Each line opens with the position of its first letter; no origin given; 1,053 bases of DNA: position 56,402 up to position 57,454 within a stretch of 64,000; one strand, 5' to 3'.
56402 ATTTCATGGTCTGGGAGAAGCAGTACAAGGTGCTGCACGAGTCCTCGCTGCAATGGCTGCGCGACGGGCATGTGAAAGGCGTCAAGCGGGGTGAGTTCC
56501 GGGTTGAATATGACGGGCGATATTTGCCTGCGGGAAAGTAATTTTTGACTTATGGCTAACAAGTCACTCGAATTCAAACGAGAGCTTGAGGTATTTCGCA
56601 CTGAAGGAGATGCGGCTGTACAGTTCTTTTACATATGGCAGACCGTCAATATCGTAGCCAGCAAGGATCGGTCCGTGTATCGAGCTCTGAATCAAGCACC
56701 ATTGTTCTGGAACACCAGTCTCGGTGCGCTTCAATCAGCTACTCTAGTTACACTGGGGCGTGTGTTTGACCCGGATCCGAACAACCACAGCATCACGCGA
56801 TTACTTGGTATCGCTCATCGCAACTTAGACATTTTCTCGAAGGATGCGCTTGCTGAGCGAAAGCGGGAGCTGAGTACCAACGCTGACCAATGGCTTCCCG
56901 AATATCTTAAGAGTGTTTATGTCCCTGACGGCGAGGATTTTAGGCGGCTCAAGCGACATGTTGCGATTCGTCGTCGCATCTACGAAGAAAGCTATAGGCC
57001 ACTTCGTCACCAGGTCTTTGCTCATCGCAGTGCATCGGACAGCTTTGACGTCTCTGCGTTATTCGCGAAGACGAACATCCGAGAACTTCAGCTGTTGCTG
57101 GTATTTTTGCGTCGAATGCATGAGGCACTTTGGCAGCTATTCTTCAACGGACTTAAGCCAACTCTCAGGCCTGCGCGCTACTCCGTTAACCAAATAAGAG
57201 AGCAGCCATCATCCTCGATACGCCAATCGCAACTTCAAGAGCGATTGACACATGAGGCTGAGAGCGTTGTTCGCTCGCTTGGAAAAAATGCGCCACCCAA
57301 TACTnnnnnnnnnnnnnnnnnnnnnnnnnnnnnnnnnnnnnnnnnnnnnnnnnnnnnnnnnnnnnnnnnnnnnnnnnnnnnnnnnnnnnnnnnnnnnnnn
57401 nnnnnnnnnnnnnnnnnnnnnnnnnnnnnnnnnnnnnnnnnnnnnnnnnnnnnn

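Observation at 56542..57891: Second lower-GC islet: HEPN/AbiU2-like protein plus small secreted protein, bordered by a REP-like element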

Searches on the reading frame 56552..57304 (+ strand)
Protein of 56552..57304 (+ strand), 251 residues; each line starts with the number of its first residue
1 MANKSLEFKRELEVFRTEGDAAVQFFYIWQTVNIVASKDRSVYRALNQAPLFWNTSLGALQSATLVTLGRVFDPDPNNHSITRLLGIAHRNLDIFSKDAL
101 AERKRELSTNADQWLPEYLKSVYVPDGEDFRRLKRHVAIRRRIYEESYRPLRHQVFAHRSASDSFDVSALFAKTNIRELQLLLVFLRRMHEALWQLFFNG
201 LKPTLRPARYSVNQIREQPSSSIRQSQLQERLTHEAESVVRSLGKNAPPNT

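Call 4: search_protein_families(library=pfam, proteins=[window:56552-57304:+], max_evalue=1)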
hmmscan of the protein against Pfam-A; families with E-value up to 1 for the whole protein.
window:56552-57304:+ (251 aa): 2 families
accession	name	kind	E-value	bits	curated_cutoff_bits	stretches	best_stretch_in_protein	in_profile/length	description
PF18734.6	HEPN_AbiU2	-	6.6e-27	94.7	26.8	1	7-200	3-175/193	AbiU2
PF11599.14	AviRa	-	0.053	13.4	25.7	1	56-136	68-137/232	RRNA methyltransferase AviRa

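Call 5: search_protein_families(library=padloc, proteins=[window:56552-57304:+], max_evalue=1)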
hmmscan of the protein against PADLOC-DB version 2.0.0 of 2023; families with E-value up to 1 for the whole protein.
window:56552-57304:+ (251 aa): 0 families

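Call 6: search_protein_families(library=ncbifam, proteins=[window:56552-57304:+], max_evalue=1)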
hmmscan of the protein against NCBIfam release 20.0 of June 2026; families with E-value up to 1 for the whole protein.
window:56552-57304:+ (251 aa): 0 families

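Call 7: search_protein_families(library=phrogs, proteins=[window:56552-57304:+], max_evalue=1)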
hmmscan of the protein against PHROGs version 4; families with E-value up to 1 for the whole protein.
window:56552-57304:+ (251 aa): 0 families

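Call 11: find_homologous_proteins(query=window:56552-57304:+)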
Query window:56552-57304:+ (251 aa): 656 proteins with E <= 0.001 among 1134 candidates; the best 120 are listed.
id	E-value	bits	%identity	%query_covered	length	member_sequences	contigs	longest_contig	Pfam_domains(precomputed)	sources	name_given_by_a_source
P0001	2.3e-161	553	100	100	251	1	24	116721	PF18734.7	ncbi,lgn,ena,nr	ncbi:MAG: hypothetical protein K2W84_06265 [Burkholderiales bacterium]|nr:hypothetical protein [Burk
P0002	8.7e-137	472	87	97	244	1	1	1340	PF18734.7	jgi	jgi:hypothetical protein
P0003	1.7e-129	449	83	97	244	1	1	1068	PF18734.7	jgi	jgi:hypothetical protein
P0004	9.3e-128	443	81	97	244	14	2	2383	PF18734.7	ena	-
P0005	2.3e-126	438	80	97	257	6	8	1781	PF18734.7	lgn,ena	-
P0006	1.7e-122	426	78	97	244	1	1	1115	PF18734.7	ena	-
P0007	6.0e-122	424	78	95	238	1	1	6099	PF18734.7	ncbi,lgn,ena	-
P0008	9.8e-122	423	79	97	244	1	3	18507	PF18734.7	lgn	-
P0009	1.7e-120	419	77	97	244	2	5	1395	PF18734.7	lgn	-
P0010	6.5e-120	417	77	97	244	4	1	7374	PF18734.7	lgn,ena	-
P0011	3.2e-119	415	76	97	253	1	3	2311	PF18734.7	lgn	-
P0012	1.1e-118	413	77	97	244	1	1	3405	PF18734.7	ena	-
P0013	2.6e-118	412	74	97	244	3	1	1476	PF18734.7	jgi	-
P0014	3.1e-117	408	75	97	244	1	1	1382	PF18734.7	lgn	-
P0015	1.2e-116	407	74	97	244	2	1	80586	PF18734.7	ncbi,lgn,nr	ncbi:MAG: hypothetical protein U0932_08010 [Thiobacillus sp.]|nr:hypothetical protein [Thiobacillus 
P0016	1.9e-115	403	75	100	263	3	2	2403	PF18734.7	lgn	-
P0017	1.6e-114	400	74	97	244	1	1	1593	PF18734.7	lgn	-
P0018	2.9e-114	399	75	95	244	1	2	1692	PF18734.7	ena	-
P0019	1.6e-113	396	77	92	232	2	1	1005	PF18734.7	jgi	jgi:hypothetical protein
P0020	6.2e-111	388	68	100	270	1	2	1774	PF18734.7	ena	-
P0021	7.4e-110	384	70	95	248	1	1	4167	PF18734.7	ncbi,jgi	-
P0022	3.7e-108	379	69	99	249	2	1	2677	PF18734.7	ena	-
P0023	2.0e-106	373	74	90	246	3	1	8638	PF18734.7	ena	-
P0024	2.5e-106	373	67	97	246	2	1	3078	PF18734.7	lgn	-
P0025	4.6e-106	372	65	98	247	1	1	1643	PF18734.7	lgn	-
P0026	1.3e-105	370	64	98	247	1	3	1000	PF18734.7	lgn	-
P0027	4.7e-105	369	67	94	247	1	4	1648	PF18734.7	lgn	-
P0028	5.5e-105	368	66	97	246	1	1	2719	PF18734.7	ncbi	-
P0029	1.3e-104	367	67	94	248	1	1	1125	PF18734.7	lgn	-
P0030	7.9e-104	365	66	96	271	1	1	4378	PF18734.7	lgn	-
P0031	9.2e-104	364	66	97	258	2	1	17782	PF18734.7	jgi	jgi:hypothetical protein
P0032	1.2e-103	364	64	98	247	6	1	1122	PF18734.7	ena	-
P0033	4.1e-103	362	68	94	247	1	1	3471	PF18734.7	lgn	-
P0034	4.2e-103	362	64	98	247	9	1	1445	PF18734.7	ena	-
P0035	4.9e-103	362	67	96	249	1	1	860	PF18734.7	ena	-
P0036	6.0e-103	362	67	94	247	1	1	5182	PF18734.7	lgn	-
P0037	6.3e-103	362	67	96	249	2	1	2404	PF18734.7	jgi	jgi:HEPN superfamily AbiU2-like protein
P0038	9.9e-103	361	65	98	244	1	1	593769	PF18734.7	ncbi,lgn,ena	-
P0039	1.0e-102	361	64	98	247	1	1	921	PF18734.7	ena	-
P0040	1.9e-102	360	62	98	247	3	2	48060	PF18734.7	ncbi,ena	-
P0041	2.7e-102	360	67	98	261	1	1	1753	PF18734.7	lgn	-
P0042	2.8e-102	360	63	98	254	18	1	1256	PF18734.7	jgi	jgi:hypothetical protein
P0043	4.3e-102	359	64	98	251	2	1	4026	PF18734.7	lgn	-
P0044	4.6e-102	359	63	98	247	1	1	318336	PF18734.7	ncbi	ncbi:MAG: AbiU2 domain-containing protein [Gammaproteobacteria bacterium]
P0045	6.6e-102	358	65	98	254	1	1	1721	PF18734.7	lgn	-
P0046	9.6e-102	358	64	98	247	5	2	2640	PF18734.7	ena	-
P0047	2.3e-101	357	62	100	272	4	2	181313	PF18734.7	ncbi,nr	ncbi:MAG TPA: hypothetical protein PK440_08425 [Candidatus Accumulibacter phosphatis]|nr:hypothetica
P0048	2.7e-101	356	64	98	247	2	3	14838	PF18734.7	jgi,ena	-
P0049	2.8e-101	356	62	98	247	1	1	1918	PF18734.7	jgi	jgi:hypothetical protein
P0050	3.2e-101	356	64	98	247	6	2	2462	PF18734.7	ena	-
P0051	4.6e-101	356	62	98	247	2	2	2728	PF18734.7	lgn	-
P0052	4.9e-101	355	63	98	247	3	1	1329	PF18734.7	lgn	-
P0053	1.2e-100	354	65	94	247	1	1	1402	PF18734.7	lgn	-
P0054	1.4e-100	354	63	98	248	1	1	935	PF18734.7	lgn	-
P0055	1.4e-100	354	64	98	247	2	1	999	PF18734.7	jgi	jgi:hypothetical protein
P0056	1.4e-100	354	62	98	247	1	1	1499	PF18734.7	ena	-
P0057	1.7e-100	354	63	98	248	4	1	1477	PF18734.7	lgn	-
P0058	2.2e-100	353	62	98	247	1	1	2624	PF18734.7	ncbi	-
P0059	2.6e-100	353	62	98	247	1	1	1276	PF18734.7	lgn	-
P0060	3.5e-100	353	61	98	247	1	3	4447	PF18734.7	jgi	jgi:AbiU2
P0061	3.9e-100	353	61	98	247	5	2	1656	PF18734.7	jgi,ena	-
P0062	4.7e-100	352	63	98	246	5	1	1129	PF18734.7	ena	-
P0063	6.1e-100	352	63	98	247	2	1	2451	PF18734.7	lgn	-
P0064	6.4e-100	352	62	96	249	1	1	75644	PF18734.7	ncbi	-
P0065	7.7e-100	352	62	98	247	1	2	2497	PF18734.7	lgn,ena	-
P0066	1.0e-99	351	62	98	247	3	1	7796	PF18734.7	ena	-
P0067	1.1e-99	351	63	96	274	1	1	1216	PF18734.7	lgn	-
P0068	1.6e-99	351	63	96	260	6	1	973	PF18734.7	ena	-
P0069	1.6e-99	350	61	100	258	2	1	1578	PF18734.7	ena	-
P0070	1.7e-99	350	64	94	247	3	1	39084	PF18734.7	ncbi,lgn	ncbi:MAG: hypothetical protein V4627_10830 [Pseudomonadota bacterium]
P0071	2.1e-99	350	65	94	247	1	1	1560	PF18734.7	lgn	-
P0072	3.0e-99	350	61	100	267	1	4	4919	PF18734.7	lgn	-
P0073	4.5e-99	349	61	98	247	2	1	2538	PF18734.7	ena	-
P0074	7.6e-99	348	79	77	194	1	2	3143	PF18734.7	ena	-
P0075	7.8e-99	348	62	98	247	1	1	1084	PF18734.7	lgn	-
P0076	1.5e-98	347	62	97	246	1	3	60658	PF18734.7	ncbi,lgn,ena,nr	ncbi:MAG TPA: hypothetical protein VK974_12115 [Methylophilaceae bacterium]|nr:hypothetical protein 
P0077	1.8e-98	347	62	98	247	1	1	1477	PF18734.7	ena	-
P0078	2.3e-98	347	62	98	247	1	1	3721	PF18734.7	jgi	jgi:hypothetical protein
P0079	2.5e-98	347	63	98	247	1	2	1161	PF18734.7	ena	-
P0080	2.6e-98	347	63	97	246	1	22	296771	PF18734.7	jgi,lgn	jgi:hypothetical protein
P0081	2.9e-98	346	61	98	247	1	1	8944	PF18734.7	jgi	jgi:hypothetical protein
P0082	4.2e-98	346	61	98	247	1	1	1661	PF18734.7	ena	-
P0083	4.3e-98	346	63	94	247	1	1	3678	PF18734.7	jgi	jgi:hypothetical protein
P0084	4.3e-98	346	62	96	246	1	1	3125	PF18734.7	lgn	-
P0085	5.2e-98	346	63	97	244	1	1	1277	PF18734.7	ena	-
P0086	6.4e-98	345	60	98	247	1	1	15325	PF18734.7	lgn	-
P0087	6.7e-98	345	63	97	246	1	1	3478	PF18734.7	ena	-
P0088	8.3e-98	345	62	95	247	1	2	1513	PF18734.7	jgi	jgi:hypothetical protein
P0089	1.1e-97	344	62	96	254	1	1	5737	PF18734.7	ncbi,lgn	-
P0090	1.3e-97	344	64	94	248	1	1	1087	PF18734.7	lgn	-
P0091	1.3e-97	344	62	98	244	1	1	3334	PF18734.7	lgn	-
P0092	1.8e-97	344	61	99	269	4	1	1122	PF18734.7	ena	-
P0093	2.8e-97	343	61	98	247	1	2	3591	PF18734.7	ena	-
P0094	3.4e-97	343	62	96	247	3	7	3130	PF18734.7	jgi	-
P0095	9.1e-97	341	65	93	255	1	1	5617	PF18734.7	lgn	-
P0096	1.4e-96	341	62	98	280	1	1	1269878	PF18734.7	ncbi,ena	-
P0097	1.7e-96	341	63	96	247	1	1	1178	PF18734.7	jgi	jgi:hypothetical protein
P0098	2.4e-96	340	63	96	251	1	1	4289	PF18734.7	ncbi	-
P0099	2.8e-96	340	61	98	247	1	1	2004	PF18734.7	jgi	jgi:hypothetical protein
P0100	4.2e-96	339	64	92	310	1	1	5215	PF18734.7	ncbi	-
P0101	6.1e-96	339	62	96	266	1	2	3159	PF18734.7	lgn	-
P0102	6.9e-96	339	62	96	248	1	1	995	PF18734.7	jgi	jgi:AbiU2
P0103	8.3e-96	338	61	98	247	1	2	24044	PF18734.7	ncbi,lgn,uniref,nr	ncbi:hypothetical protein [Limnobacter sp.]|uniref:AbiU2 domain-containing protein n=1 Tax=Limnobact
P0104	2.7e-95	337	59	98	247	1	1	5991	PF18734.7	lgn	-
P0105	2.9e-95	337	60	98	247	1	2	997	PF18734.7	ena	-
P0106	9.2e-95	335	61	98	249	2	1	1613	PF18734.7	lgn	-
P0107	9.9e-95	335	61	96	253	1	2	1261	PF18734.7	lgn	-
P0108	1.0e-94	335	60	96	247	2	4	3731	PF18734.7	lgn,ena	-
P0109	1.2e-94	335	61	98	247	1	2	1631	PF18734.7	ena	-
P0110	1.7e-94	334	60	98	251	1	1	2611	PF18734.7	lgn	-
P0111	2.2e-94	334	60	98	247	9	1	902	PF18734.7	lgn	-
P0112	3.9e-94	333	61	94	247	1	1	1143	PF18734.7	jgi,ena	-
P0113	4.0e-94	333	60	95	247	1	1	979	PF18734.7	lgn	-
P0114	5.3e-94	332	63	96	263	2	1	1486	PF18734.7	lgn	-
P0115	1.3e-93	331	60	98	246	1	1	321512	PF18734.7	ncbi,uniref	ncbi:hypothetical protein ACLBKS_10985 [Hylemonella sp. W303a]|uniref:AbiU2 domain-containing protei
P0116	1.7e-93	331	61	98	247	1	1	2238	PF18734.7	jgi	jgi:hypothetical protein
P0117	2.0e-93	331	61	93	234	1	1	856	PF18734.7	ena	-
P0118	2.4e-93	330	61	94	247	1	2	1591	PF18734.7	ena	-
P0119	2.5e-93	330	60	98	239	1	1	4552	PF18734.7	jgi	jgi:AbiU2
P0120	2.8e-93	330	60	98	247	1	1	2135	PF18734.7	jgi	-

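Call 13: find_encoding_contigs(protein=P0001, flank=5000, max_places=6)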
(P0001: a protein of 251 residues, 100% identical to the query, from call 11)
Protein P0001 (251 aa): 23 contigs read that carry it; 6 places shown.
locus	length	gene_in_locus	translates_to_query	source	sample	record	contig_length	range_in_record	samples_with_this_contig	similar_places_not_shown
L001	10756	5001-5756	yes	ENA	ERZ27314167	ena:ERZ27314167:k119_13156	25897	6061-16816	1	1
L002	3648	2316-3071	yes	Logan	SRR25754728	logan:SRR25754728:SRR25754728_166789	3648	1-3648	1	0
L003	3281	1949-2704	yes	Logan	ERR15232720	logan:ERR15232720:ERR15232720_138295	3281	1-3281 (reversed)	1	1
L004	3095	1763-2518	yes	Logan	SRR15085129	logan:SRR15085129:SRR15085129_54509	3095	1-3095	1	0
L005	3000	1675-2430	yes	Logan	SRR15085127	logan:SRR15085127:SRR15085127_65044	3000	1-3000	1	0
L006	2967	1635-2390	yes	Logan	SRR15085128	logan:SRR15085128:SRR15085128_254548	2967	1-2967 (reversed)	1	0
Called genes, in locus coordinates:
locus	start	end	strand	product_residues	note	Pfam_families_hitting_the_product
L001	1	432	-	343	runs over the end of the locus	PF04166:PdxA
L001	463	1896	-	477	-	PF03972:MmgE_PrpD_N, PF19305:MmgE_PrpD_C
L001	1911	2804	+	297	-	PF03328:HpcH_HpaI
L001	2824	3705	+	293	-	PF05853:BKACE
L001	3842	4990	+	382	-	PF00561:Abhydrolase_1, PF12146:Hydrolase_4 (weak), PF12697:Abhydrolase_6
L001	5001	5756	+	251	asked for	PF18734:HEPN_AbiU2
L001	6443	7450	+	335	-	PF03401:TctC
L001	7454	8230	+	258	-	PF00106:adh_short, PF08659:KR, PF23441:SDR (weak), PF13561:adh_short_C2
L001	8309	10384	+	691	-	PF00664:ABC_membrane, PF13401:AAA_22 (faint), PF00005:ABC_tran, PF02463:SMC_N (faint)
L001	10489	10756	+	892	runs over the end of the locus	PF00330:Aconitase, PF00694:Aconitase_C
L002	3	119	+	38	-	?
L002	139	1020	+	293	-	PF05853:BKACE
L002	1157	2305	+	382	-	PF00561:Abhydrolase_1, PF12146:Hydrolase_4 (weak), PF12697:Abhydrolase_6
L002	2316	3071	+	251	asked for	PF18734:HEPN_AbiU2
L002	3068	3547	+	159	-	-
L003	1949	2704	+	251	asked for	PF18734:HEPN_AbiU2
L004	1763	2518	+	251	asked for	PF18734:HEPN_AbiU2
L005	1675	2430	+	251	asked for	PF18734:HEPN_AbiU2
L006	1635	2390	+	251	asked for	PF18734:HEPN_AbiU2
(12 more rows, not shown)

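Call 21: find_related_loci(query=window:56552-57304:+, collection=metagenome_contigs, flank=4000)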
Query window:56552-57304:+ (251 aa) in metagenome_contigs; peptide patterns used: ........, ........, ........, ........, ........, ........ (x = any residue, [..] = any of these).
111 stretches matched a pattern; 2 encode a relative of the query (tblastn E <= 1e-3); 2 distinct loci.
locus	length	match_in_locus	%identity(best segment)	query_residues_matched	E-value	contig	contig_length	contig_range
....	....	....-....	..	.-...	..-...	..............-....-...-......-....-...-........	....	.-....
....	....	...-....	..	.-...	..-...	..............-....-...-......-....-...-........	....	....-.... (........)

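Call 22: find_encoding_contigs(protein=P0008, flank=4000, max_places=3)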
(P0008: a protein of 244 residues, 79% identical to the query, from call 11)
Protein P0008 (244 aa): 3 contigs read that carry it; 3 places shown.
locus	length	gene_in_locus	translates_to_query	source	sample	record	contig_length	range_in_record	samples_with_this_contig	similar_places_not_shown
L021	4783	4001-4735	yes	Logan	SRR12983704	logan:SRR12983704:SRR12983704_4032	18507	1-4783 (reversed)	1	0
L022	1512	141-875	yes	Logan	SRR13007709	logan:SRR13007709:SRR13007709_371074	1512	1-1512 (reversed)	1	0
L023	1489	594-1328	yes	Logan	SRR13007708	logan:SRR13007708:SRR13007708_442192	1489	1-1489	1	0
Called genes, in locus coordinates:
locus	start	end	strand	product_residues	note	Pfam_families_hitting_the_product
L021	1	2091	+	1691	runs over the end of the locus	-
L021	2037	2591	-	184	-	-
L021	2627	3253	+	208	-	PF01844:HNH, PF14279:HNH_5 (weak)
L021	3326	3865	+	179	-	PF18735:HEPN_RiboL-PSP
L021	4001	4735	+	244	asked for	PF18734:HEPN_AbiU2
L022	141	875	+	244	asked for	PF18734:HEPN_AbiU2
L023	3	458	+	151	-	?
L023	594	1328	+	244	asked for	PF18734:HEPN_AbiU2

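Call 23: find_encoding_contigs(protein=P0015, flank=4000, max_places=2)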
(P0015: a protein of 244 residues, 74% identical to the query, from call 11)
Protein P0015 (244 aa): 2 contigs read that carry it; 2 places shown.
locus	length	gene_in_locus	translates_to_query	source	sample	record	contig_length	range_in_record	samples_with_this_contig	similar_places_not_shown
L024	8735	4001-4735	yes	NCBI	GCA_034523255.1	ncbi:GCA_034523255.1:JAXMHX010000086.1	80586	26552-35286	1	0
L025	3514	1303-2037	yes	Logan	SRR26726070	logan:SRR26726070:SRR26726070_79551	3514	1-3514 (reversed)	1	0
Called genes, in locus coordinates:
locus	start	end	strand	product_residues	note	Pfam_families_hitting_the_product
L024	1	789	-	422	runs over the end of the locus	PF00817:IMS, PF11799:IMS_C, PF13438:DUF4113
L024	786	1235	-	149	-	PF00717:Peptidase_S24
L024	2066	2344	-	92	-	-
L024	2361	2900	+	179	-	PF00565:SNase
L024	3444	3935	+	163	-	-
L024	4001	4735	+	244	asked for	PF18734:HEPN_AbiU2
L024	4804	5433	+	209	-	-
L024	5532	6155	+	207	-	-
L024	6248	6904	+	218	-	PF24838:8xMP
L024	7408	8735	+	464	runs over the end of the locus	PF13167:GTP-bdg_N, PF16360:GTP-bdg_M, PF01926:MMR_HSR1, PF02421:FeoB_N (weak)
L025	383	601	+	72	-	-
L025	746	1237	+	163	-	-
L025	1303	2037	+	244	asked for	PF18734:HEPN_AbiU2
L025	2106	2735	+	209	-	-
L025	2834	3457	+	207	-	-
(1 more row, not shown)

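Call 24: find_encoding_contigs(protein=P0060, flank=4000, max_places=3)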
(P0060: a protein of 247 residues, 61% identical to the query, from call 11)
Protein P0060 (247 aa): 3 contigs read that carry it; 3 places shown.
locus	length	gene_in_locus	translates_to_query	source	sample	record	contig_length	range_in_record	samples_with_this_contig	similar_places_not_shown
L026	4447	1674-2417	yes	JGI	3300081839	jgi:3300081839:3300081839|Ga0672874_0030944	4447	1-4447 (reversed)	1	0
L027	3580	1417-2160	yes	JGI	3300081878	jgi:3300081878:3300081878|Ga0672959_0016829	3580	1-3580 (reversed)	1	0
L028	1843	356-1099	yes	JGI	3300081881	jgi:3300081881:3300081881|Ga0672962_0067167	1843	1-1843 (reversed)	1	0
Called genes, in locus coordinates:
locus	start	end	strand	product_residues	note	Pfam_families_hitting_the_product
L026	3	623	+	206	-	?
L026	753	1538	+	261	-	-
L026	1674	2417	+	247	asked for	PF18734:HEPN_AbiU2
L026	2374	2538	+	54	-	-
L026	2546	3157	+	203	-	-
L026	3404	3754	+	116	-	-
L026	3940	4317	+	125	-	-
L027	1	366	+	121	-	?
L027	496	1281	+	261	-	-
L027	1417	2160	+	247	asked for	PF18734:HEPN_AbiU2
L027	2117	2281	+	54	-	-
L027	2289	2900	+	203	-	-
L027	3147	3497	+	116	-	-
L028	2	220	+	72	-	?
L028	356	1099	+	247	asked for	PF18734:HEPN_AbiU2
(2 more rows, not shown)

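Call 31: find_encoding_contigs(protein=P0010, flank=4000, max_places=2)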
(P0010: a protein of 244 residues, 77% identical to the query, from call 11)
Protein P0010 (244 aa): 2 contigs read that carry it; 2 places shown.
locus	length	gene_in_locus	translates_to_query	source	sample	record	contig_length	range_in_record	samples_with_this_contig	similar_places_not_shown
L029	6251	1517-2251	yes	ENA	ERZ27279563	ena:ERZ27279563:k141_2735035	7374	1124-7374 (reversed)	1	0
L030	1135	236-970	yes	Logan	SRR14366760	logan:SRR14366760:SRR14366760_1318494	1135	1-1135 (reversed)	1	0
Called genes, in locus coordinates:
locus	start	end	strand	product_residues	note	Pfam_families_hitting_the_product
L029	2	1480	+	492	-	?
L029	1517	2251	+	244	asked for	PF18734:HEPN_AbiU2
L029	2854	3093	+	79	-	-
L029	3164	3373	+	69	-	-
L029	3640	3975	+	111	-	PF13744:HTH_37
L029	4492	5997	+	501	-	PF13177:DNA_pol3_delta2, PF13401:AAA_22 (weak), PF00004:AAA, PF22608:DNAX_ATPase_lid, PF12169:DNA_pol3_gamma3, PF12170:DNA_pol3_tau_5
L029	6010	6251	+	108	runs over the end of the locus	PF02575:YbaB_DNA_bd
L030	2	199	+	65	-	?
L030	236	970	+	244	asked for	PF18734:HEPN_AbiU2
